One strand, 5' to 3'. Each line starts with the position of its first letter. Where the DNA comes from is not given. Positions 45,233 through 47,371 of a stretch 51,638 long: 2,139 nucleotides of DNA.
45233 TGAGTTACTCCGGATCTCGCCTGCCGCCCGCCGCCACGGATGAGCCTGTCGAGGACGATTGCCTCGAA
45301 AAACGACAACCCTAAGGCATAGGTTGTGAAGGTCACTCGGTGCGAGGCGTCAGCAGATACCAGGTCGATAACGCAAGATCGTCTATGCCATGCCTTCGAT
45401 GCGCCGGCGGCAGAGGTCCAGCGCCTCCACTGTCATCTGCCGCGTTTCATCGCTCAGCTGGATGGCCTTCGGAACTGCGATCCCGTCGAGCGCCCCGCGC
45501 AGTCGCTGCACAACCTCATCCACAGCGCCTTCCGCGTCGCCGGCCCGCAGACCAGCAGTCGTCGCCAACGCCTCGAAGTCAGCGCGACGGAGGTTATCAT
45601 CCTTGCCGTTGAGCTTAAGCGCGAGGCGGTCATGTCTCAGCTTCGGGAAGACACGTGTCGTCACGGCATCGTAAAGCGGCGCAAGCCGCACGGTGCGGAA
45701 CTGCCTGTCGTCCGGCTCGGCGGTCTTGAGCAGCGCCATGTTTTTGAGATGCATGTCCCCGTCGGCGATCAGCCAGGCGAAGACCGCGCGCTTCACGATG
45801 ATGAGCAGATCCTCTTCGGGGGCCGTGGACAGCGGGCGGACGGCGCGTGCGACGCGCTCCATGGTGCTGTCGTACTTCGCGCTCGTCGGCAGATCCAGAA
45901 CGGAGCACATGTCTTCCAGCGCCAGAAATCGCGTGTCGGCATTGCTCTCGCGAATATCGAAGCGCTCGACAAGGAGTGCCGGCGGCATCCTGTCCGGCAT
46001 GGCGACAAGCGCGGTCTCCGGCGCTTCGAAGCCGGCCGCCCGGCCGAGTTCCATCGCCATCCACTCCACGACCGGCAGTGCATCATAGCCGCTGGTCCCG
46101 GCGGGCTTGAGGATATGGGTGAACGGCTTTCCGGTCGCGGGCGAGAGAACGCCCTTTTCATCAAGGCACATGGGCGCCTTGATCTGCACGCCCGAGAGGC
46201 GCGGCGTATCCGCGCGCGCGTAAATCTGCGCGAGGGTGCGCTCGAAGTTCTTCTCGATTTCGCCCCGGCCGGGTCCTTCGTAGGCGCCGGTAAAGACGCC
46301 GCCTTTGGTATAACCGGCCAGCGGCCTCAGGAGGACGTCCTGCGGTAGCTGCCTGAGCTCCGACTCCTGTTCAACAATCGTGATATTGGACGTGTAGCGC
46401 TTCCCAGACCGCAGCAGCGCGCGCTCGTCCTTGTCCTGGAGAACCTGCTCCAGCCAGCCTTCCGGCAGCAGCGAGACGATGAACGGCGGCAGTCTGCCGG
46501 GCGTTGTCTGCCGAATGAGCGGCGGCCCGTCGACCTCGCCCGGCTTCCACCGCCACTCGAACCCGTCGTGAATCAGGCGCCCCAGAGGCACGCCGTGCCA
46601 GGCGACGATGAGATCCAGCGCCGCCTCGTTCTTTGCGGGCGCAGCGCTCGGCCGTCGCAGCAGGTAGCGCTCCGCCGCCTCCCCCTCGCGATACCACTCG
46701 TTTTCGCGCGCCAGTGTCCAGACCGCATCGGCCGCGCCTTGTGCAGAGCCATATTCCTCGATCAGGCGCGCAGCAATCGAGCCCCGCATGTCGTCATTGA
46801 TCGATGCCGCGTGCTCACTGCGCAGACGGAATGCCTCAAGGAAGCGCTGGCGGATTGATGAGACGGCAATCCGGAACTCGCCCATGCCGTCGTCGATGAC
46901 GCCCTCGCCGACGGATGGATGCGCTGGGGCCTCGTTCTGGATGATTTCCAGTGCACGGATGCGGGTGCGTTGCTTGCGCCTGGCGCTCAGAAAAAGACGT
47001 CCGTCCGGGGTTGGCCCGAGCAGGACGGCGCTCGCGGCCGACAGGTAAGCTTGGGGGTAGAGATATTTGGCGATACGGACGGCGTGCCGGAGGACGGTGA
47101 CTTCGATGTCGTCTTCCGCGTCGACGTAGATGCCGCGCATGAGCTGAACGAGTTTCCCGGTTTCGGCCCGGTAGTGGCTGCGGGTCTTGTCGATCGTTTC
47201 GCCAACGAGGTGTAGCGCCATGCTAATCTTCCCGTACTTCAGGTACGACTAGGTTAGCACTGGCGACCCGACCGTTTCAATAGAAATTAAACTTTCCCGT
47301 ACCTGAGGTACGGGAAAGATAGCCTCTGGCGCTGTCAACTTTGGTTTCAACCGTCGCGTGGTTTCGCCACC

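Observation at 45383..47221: Monocistronic HipA-family kinase fused to an AbiEi-like N-terminal domain instead of pairing with a HipB/HipS gene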

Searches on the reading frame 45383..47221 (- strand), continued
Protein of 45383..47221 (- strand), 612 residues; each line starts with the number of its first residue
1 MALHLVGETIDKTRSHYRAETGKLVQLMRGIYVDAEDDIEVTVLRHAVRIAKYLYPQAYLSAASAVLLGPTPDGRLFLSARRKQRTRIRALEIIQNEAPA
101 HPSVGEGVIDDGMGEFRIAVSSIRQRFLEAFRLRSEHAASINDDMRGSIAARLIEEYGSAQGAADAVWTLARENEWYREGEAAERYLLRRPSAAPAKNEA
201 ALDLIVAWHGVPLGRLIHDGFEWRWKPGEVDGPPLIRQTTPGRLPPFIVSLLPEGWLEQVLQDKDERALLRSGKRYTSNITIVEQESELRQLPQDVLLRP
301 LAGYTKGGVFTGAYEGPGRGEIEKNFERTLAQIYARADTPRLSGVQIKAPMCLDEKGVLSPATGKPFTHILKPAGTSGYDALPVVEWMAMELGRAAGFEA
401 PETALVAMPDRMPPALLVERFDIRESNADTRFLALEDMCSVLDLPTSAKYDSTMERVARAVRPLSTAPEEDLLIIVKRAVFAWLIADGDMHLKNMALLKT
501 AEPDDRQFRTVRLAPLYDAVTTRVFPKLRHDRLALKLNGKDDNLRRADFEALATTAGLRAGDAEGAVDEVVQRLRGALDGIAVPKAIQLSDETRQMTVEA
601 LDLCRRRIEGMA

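Call 53: find_related_loci(query=window:45383-47221:-, collection=genome_contigs, flank=3000)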
Query window:45383-47221:- (612 aa) in genome_contigs; peptide patterns used: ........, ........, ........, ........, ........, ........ (x = any residue, [..] = any of these).
527 stretches matched a pattern; 473 encode a relative of the query (tblastn E <= 1e-3); the best 80 are kept; 80 distinct loci.
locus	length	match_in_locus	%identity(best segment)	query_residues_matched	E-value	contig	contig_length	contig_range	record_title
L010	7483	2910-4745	97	1-612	0e+0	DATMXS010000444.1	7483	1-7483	MAG TPA_asm: Bryobacteraceae bacterium isolate SMAG_U13126 k141_100335, whole genome shotgun sequence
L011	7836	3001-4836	97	1-612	0e+0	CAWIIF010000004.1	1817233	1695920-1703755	MAG: Bryobacterales bacterium isolate MFD05502.bin.1.55 genome assembly, contig: contig_2627, whole genome shotgun seque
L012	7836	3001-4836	97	1-612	0e+0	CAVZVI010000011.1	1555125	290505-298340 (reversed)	MAG: Bryobacterales bacterium isolate MFD02416.bin.1.290 genome assembly, contig: contig_6595, whole genome shotgun sequ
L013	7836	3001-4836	96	1-612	0e+0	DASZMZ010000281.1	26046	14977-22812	MAG TPA_asm: Candidatus Sulfopaludibacter sp. isolate SMAG_U5904 k141_1308900, whole genome shotgun sequence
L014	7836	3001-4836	96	1-612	0e+0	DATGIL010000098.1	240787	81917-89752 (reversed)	MAG TPA_asm: Bryobacteraceae bacterium isolate SMAG_U9806 k141_1213472, whole genome shotgun sequence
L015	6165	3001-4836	94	1-612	0e+0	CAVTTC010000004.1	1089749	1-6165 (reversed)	MAG: uncultured Acidobacteriota bacterium isolate MFD00822.bin.2.80 genome assembly, contig: contig_33101, whole genome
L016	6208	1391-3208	94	7-612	0e+0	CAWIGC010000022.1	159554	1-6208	MAG: uncultured Solibacteraceae bacterium isolate MFD01872.bin.2.230 genome assembly, contig: contig_177959, whole genom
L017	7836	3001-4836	92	1-612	0e+0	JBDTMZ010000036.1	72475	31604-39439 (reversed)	MAG: Candidatus Solibacter sp. isolate cluster3_bin.138 NODE_736_length_72475_cov_15.159100, whole genome shotgun sequen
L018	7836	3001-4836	83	1-612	0e+0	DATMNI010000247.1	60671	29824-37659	MAG TPA_asm: Candidatus Acidiferrales bacterium isolate SMAG_U12846 k141_918139, whole genome shotgun sequence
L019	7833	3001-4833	80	1-611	0e+0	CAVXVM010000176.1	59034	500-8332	MAG: uncultured Acidobacteriaceae bacterium isolate MFD04752.bin.1.45 genome assembly, contig: contig_61405, whole genom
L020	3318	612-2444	79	1-611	0e+0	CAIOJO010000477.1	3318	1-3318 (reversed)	MAG: uncultured Telmatospirillum sp. isolate AlinenLipids_bin-4733 genome assembly, contig: bin-4733:477/568, whole geno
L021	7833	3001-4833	77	1-611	0e+0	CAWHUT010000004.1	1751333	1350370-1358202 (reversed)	MAG: uncultured Alphaproteobacteria bacterium isolate MFD03044.bin.2.60 genome assembly, contig: contig_15839, whole gen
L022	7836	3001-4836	79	1-612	0e+0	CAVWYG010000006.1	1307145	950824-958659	MAG: uncultured Acidobacteriota bacterium isolate MFD09286.bin.1.180 genome assembly, contig: contig_24428, whole genome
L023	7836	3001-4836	80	1-612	0e+0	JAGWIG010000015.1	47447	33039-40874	MAG: Pseudomonadota bacterium isolate REEB109 contig-150_704, whole genome shotgun sequence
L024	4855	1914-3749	80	1-612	0e+0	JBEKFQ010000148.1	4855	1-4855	MAG: Beijerinckiaceae bacterium isolate SPRUCE 233 SPRUCE_233_148, whole genome shotgun sequence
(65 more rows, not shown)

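Call 81: search_dna_similar(query=window:45383-47221:-, collection=plasmids, mode=protein, max_evalue=1e-20, max_rows=15)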
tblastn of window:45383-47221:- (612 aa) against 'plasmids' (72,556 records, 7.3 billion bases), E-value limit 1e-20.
Records with a match: 86; places in all: 88; records where one place covers at least 80% of the query: 70.
Best place of each record, by identity: 60-80% 70; <60% 16.
By first word of the organism name: Pseudosulfitobacter 45; Rhizobium 10; Mesorhizobium 3; Agrobacterium 3; Acidiphilium 2; Acidovorax 2; Shewanella 2; Nitrobacter 1; Qingshengfaniella 1; Hoeflea 1; and 16 more.
By predicted mobility (MOB-suite, as given by PLSDB): non-mobilizable 68; conjugative 10; mobilizable 8.
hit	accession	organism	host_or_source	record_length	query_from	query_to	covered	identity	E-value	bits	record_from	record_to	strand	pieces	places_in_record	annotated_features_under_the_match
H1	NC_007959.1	Nitrobacter hamburgensis X14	-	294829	1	612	100%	72.3%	0e+0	900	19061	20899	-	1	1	HipA domain-containing protein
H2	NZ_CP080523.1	Mesorhizobium sp. AR10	Astragalus sp.,Cell culture,root nodule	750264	1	612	100%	71.9%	0e+0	910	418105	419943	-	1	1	HipA domain-containing protein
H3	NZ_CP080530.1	Mesorhizobium sp. AR02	Oxytropis sp.,Cell culture,root nodule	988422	1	612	100%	71.8%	0e+0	907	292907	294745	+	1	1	HipA domain-containing protein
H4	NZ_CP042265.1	Qingshengfaniella alkalisoli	cell culture,saline soil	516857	3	608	99%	66.3%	0e+0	823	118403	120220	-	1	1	HipA domain-containing protein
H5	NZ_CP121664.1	Rhizobium sp. CB3090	Gliricidia sp.,cell culture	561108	1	584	95%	67.9%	0e+0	803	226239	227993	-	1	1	type II toxin-antitoxin system HipA family toxin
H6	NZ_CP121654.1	Rhizobium sp. CB3171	Calliandra calothyrsus,cell culture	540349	1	584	95%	67.7%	0e+0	802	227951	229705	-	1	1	type II toxin-antitoxin system HipA family toxin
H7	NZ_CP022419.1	Pseudosulfitobacter pseudonitzschiae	Skeletonema marinoi strain RO5AC,Cell ...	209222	3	608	99%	65.2%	0e+0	784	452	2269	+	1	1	HipA domain-containing protein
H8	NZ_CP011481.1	Hoeflea sp. IMCC20628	-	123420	3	611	100%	64.2%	0e+0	773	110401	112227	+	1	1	HipA domain-containing protein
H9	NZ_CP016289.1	Rhizobium leguminosarum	Vavilovia formosa,cell culture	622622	1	612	100%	63.8%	0e+0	763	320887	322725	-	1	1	HipA domain-containing protein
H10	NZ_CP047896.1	Sphingomonas changnyeongensis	Single cell,Fresh water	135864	1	601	98%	64.6%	0e+0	765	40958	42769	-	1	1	HipA domain-containing protein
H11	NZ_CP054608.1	Pseudosulfitobacter pseudonitzschiae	surface sea water,shallow sea, symbosis ...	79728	3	611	100%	63.7%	0e+0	758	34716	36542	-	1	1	HipA domain-containing protein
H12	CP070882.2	Pseudosulfitobacter pseudonitzschiae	Skeletonema costatum,The surface ...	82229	3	611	100%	63.7%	0e+0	758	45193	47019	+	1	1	HipA domain-containing protein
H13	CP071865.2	Pseudosulfitobacter pseudonitzschiae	Skeletonema costatum,The surface ...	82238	3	611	100%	63.7%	0e+0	758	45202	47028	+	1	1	HipA domain-containing protein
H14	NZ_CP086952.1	Pseudosulfitobacter pseudonitzschiae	Skeletonema costatum,The surface ...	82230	3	611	100%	63.7%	0e+0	758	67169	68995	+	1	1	HipA domain-containing protein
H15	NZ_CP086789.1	Pseudosulfitobacter pseudonitzschiae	Thalassiosira tenera,The surface ...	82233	3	611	100%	63.7%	0e+0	758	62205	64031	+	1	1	HipA domain-containing protein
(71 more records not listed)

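Call 84: get_annotated_region(hit=H1, flank=3000)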
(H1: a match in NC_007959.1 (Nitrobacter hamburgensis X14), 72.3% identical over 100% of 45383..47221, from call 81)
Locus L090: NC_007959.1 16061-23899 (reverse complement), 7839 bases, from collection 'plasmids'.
description: Nitrobacter hamburgensis X14 plasmid 1, complete sequence
organism: Nitrobacter hamburgensis X14 (NCBI taxid 323097)
taxonomy: Bacteria; Pseudomonadota; Alphaproteobacteria; Hyphomicrobiales; Nitrobacteraceae; Nitrobacter; Nitrobacter hamburgensis; Nitrobacter hamburgensis X14
host: -; source: -; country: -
typing (MOB-suite, as given by PLSDB): mobilizable; replicon rep_cluster_472; relaxase MOBP
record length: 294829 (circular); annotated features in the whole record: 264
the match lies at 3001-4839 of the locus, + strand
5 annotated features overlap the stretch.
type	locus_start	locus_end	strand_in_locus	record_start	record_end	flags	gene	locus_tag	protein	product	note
CDS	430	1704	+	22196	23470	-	-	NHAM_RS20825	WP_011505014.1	IS256-like element ISNha10 family transposase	GO:0006313 - DNA transposition [Evidence IEA]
CDS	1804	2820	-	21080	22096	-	-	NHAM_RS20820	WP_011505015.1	hypothetical protein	-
CDS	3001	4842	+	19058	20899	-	-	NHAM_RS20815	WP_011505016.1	HipA domain-containing protein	-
CDS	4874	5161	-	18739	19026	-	-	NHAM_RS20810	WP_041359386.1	hypothetical protein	-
CDS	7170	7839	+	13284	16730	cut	cas9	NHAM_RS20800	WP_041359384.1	type II CRISPR RNA-guided endonuclease Cas9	GO:0043571 - maintenance of CRISPR repeat elements [Evidence IEA]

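Call 85: get_annotated_region(hit=H9, flank=3000)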
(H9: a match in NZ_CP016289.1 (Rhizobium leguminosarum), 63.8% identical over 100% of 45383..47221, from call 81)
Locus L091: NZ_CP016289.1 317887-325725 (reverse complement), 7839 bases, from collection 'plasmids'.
description: Rhizobium leguminosarum strain Vaf10 plasmid unnamed2, complete sequence
organism: Rhizobium leguminosarum (NCBI taxid 384)
taxonomy: Bacteria; Pseudomonadota; Alphaproteobacteria; Hyphomicrobiales; Rhizobiaceae; Rhizobium; Rhizobium leguminosarum
host: -; source: Vavilovia formosa,cell culture; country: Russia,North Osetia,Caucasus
typing (MOB-suite, as given by PLSDB): non-mobilizable
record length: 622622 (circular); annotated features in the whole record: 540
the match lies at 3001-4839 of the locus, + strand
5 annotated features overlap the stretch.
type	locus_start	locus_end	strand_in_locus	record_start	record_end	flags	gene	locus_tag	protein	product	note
CDS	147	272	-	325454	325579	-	-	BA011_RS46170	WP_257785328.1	hypothetical protein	-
CDS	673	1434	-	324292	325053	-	-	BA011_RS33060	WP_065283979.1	hypothetical protein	-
CDS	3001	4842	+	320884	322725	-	-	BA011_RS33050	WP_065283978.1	HipA domain-containing protein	-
CDS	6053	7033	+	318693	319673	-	-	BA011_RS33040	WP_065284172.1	IS5 family transposase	-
CDS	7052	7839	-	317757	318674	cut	-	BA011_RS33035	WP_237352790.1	transposase DNA-binding-containing protein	-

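Call 88: get_annotated_region(hit=H4, flank=400)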
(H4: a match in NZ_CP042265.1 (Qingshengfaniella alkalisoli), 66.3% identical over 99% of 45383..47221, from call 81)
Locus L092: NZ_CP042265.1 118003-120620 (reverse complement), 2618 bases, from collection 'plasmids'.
description: Qingshengfaniella alkalisoli strain LN3S51 plasmid unnamed4, complete sequence
organism: Qingshengfaniella alkalisoli (NCBI taxid 2599296)
taxonomy: Bacteria; Pseudomonadota; Alphaproteobacteria; Rhodobacterales; Paracoccaceae; Qingshengfaniella; Qingshengfaniella alkalisoli
host: -; source: cell culture,saline soil; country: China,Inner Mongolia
typing (MOB-suite, as given by PLSDB): non-mobilizable
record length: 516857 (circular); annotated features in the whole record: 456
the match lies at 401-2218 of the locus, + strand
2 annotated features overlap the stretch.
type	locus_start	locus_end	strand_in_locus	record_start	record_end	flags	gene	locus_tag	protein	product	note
CDS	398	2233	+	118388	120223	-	-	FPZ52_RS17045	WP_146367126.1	HipA domain-containing protein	-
CDS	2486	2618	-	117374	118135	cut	-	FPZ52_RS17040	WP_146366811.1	helix-turn-helix transcriptional regulator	GO:0006355 - regulation of DNA-templated transcription [Evidence IEA]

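Call 89: get_annotated_region(hit=H5, flank=400)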
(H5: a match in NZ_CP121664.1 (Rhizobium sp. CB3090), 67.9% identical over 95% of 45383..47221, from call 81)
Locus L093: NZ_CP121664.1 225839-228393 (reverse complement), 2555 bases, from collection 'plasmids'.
description: Rhizobium sp. CB3090 plasmid pCB3090_2, complete sequence
organism: Rhizobium sp. CB3090 (NCBI taxid 3039156)
taxonomy: Bacteria; Pseudomonadota; Alphaproteobacteria; Hyphomicrobiales; Rhizobiaceae; Rhizobium; Rhizobium sp. CB3090
host: -; source: Gliricidia sp.,cell culture; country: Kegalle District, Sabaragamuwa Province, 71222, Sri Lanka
typing (MOB-suite, as given by PLSDB): conjugative; relaxase MOBQ; mating-pair formation MPF_T
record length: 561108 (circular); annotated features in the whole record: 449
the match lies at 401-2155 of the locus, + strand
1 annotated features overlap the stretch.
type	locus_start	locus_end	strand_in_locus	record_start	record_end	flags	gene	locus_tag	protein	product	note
CDS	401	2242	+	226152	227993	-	-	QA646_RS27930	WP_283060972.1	type II toxin-antitoxin system HipA family toxin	-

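Call 90: get_annotated_region(hit=H7, flank=400)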
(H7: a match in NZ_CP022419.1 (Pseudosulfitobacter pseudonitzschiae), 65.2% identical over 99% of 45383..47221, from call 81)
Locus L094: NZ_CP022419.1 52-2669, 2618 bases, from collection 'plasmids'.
description: Pseudosulfitobacter pseudonitzschiae strain SMR1 plasmid pSMR1-4, complete sequence
organism: Pseudosulfitobacter pseudonitzschiae (NCBI taxid 1402135)
taxonomy: Bacteria; Pseudomonadota; Alphaproteobacteria; Rhodobacterales; Roseobacteraceae; Pseudosulfitobacter; Pseudosulfitobacter pseudonitzschiae
host: -; source: Skeletonema marinoi strain RO5AC,Cell culture,Top-layer sediments; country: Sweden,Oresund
typing (MOB-suite, as given by PLSDB): conjugative; replicon rep_cluster_611; relaxase MOBP; mating-pair formation MPF_T
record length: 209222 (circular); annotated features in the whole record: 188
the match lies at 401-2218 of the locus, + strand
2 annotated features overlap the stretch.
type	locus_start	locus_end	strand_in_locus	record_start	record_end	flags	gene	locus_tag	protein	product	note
CDS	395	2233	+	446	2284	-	-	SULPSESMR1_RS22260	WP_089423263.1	HipA domain-containing protein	-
CDS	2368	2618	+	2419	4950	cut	-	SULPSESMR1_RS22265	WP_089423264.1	TerB N-terminal domain-containing protein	-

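Call 91: get_annotated_region(hit=H8, flank=400)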
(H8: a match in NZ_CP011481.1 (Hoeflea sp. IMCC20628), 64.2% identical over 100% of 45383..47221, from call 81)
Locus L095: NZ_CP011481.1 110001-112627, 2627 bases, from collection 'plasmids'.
description: Hoeflea sp. IMCC20628 plasmid unnamed, complete sequence
organism: Hoeflea sp. IMCC20628 (NCBI taxid 1620421)
taxonomy: Bacteria; Pseudomonadota; Alphaproteobacteria; Hyphomicrobiales; Rhizobiaceae; Hoeflea; Hoeflea sp. IMCC20628
host: -; source: -; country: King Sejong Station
typing (MOB-suite, as given by PLSDB): non-mobilizable; replicon rep_cluster_623
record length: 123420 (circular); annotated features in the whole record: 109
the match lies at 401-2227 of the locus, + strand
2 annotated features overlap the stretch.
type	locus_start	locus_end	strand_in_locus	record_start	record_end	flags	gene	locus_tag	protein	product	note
CDS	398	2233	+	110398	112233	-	-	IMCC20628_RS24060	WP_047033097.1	HipA domain-containing protein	-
CDS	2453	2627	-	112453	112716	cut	-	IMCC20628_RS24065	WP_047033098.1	WGR domain-containing protein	-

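Call 92: get_annotated_region(hit=H10, flank=400)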
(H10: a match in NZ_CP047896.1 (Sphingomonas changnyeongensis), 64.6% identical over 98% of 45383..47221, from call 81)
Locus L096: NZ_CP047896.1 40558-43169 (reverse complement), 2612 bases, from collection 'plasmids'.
description: Sphingomonas changnyeongensis strain C33 plasmid pC33, complete sequence
organism: Sphingomonas changnyeongensis (NCBI taxid 2698679)
taxonomy: Bacteria; Pseudomonadota; Alphaproteobacteria; Sphingomonadales; Sphingomonadaceae; Sphingomonas; Sphingomonas changnyeongensis
host: -; source: Single cell,Fresh water; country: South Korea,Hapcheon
typing (MOB-suite, as given by PLSDB): non-mobilizable
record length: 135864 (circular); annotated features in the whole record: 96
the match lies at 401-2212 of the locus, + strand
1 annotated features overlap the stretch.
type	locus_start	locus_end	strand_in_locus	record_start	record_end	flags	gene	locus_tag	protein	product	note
CDS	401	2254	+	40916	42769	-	-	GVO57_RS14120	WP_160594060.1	HipA domain-containing protein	-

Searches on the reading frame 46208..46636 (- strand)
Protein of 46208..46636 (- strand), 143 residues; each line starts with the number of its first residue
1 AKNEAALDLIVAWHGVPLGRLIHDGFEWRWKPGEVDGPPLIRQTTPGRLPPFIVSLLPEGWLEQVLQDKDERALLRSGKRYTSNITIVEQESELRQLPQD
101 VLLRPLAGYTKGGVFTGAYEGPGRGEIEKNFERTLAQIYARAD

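Call 74: search_protein_families(library=pfam, proteins=[window:46208-46636:-], max_evalue=1)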
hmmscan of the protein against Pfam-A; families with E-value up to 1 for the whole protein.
seq(143 aa): 1 family
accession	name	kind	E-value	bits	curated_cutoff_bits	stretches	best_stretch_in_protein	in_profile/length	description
PF13657.11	Couple_hipA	-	0.035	15.1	22.5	1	43-69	47-73/99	HipA N-terminal domain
